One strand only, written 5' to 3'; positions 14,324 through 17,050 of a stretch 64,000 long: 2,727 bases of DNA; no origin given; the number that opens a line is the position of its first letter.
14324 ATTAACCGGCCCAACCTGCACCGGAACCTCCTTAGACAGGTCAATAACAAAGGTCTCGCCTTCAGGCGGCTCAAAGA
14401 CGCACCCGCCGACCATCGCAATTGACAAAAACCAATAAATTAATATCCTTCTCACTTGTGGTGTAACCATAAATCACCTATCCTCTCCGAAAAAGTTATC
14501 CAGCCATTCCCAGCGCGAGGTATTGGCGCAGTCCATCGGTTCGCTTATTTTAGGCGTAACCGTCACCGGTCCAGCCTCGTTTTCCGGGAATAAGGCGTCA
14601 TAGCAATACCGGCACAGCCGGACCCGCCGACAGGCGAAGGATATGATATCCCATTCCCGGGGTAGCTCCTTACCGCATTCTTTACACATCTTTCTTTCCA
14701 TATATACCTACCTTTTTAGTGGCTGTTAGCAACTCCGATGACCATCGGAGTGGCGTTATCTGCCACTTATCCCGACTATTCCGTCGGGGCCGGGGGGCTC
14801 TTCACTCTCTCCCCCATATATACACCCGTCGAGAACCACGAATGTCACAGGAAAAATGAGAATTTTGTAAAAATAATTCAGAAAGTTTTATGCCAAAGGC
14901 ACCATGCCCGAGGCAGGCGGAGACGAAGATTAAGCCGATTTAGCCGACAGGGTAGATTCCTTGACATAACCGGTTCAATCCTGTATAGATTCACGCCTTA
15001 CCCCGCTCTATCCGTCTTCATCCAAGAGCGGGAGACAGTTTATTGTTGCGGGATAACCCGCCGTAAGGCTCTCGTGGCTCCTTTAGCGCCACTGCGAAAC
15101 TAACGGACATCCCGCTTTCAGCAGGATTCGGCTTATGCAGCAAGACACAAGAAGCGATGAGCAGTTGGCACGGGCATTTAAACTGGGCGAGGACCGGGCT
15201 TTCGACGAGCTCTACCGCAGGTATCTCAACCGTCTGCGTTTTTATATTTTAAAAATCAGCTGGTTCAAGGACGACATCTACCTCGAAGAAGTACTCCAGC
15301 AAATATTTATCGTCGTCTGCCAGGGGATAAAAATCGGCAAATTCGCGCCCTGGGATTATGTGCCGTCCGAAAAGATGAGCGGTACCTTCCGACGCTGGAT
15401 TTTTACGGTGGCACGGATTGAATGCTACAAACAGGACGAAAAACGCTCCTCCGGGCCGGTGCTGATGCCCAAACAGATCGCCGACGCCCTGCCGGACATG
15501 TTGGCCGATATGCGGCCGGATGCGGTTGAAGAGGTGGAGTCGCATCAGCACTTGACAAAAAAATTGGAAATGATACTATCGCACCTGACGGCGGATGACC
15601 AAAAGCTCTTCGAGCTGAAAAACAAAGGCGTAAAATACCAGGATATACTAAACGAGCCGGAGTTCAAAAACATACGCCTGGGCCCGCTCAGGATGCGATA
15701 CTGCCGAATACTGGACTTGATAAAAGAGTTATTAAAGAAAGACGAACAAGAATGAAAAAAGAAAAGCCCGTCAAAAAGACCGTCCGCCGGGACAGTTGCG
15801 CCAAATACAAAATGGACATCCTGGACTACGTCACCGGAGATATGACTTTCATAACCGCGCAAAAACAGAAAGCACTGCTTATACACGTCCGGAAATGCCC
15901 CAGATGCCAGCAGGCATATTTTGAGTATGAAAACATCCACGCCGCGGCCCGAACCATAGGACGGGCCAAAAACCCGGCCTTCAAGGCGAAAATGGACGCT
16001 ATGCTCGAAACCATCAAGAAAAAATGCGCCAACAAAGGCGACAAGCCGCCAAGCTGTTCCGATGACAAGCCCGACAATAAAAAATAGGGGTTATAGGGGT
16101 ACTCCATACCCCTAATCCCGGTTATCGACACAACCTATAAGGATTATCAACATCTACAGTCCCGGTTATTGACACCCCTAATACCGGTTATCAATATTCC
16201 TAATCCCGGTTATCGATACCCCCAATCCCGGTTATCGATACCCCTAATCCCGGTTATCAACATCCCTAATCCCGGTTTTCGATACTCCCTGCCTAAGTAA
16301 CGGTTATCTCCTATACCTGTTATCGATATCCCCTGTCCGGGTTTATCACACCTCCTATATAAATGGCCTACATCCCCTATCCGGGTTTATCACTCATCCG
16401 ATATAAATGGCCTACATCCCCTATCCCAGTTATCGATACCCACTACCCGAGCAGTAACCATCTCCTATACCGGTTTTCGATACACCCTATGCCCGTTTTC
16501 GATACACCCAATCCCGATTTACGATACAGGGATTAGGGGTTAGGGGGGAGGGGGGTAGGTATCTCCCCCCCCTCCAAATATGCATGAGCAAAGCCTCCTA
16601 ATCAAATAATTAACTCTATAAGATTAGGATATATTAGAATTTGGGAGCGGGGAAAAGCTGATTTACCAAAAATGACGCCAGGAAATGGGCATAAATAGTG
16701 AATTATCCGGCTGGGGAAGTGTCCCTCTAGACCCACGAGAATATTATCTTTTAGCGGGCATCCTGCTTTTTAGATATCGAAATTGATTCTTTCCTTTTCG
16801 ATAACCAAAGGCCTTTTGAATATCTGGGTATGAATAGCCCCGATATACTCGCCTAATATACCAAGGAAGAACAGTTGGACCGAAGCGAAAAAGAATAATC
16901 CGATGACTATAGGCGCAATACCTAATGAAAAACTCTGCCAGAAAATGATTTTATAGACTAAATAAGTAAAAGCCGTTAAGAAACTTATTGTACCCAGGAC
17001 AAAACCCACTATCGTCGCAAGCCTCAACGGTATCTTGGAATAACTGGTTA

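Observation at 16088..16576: An unexplained array of about 19 x 22 bp tandem repeats with a palindromic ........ core, capped by a G-run inverted repeat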

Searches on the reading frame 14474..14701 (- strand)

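Call 8: search_protein_families(library=pfam, proteins=[window:14474-14701:-], max_evalue=0.01)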
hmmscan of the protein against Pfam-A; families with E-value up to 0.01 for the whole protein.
window:14474-14701:- (75 aa): 1 family
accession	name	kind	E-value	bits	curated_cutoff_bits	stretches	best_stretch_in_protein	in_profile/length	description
PF24734.1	DUF7685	-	0.0019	18.5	27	1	5-36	1-34/43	Domain of unknown function (DUF7685)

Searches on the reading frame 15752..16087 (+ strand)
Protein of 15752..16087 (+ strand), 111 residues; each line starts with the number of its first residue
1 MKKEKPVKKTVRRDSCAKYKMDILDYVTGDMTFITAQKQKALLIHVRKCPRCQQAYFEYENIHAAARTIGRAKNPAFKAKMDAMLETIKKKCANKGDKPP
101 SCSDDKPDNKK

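Call 8: search_protein_families(library=pfam, proteins=[window:15752-16087:+], max_evalue=0.01)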
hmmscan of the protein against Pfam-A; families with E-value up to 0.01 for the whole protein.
window:15752-16087:+ (111 aa): 0 families

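Call 10: find_encoding_contigs(protein=window:15752-16087:+, flank=10000, max_places=10)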
Protein window:15752-16087:+ (111 aa): 3 contigs read that carry it; 2 places shown.
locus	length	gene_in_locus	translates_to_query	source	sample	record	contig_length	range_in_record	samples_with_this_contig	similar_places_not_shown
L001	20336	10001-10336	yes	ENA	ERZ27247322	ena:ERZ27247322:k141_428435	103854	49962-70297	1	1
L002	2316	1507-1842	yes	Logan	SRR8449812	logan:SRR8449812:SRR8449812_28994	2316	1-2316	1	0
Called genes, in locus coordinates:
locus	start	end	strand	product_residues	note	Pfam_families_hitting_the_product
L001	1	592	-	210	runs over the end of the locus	PF13521:AAA_28 (weak), PF02223:Thymidylate_kin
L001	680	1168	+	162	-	PF02075:RuvC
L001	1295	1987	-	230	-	PF08032:SpoU_sub_bind, PF00588:SpoU_methylase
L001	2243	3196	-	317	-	PF02899:Phage_int_SAM_1, PF13495:Phage_int_SAM_4, PF00589:Phage_integrase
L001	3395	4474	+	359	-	PF07719:TPR_2 (faint), PF13432:TPR_16, PF14559:TPR_19 (weak), PF06439:3keto-disac_hyd (faint)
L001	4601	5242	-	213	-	PF02811:PHP, PF13263:PHP_C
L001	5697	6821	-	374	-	-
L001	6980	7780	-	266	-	-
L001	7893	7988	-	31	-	-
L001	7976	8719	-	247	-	PF00089:Trypsin (weak), PF13365:Trypsin_2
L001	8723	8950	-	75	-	-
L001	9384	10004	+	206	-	-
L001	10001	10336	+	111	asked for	-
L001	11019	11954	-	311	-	PF00535:Glycos_transf_2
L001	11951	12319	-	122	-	PF04138:GtrA_DPMS_TM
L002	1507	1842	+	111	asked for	-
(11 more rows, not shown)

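Call 62: search_protein_families(library=pfam, proteins=[window:15752-16087:+], max_evalue=10)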
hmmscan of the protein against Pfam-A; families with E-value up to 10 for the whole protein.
window:15752-16087:+ (111 aa): 0 families

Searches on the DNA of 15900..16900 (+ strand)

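Call 31: search_rna_families(source=window, start=15900, end=16900, threshold=evalue, max_evalue=1)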
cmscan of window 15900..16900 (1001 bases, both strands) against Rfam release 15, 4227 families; matches with E-value up to 1: 1.
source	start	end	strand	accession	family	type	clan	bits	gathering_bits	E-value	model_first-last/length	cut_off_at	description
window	16487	16591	-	RF03104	RAGATH-36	Gene; sRNA;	-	16.6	70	0.99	1-128/128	no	RAGATH-36 RNA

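Call 98: search_dna_similar(query=window:16060-16620:+, collection=plasmids, mode=distant, max_rows=10)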
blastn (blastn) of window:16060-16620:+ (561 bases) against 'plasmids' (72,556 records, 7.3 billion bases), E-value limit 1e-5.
No match.

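Call 99: search_dna_similar(query=window:16060-16620:+, collection=phages, mode=distant, max_rows=10)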
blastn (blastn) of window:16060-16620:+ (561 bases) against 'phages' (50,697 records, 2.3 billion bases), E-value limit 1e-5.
No match.
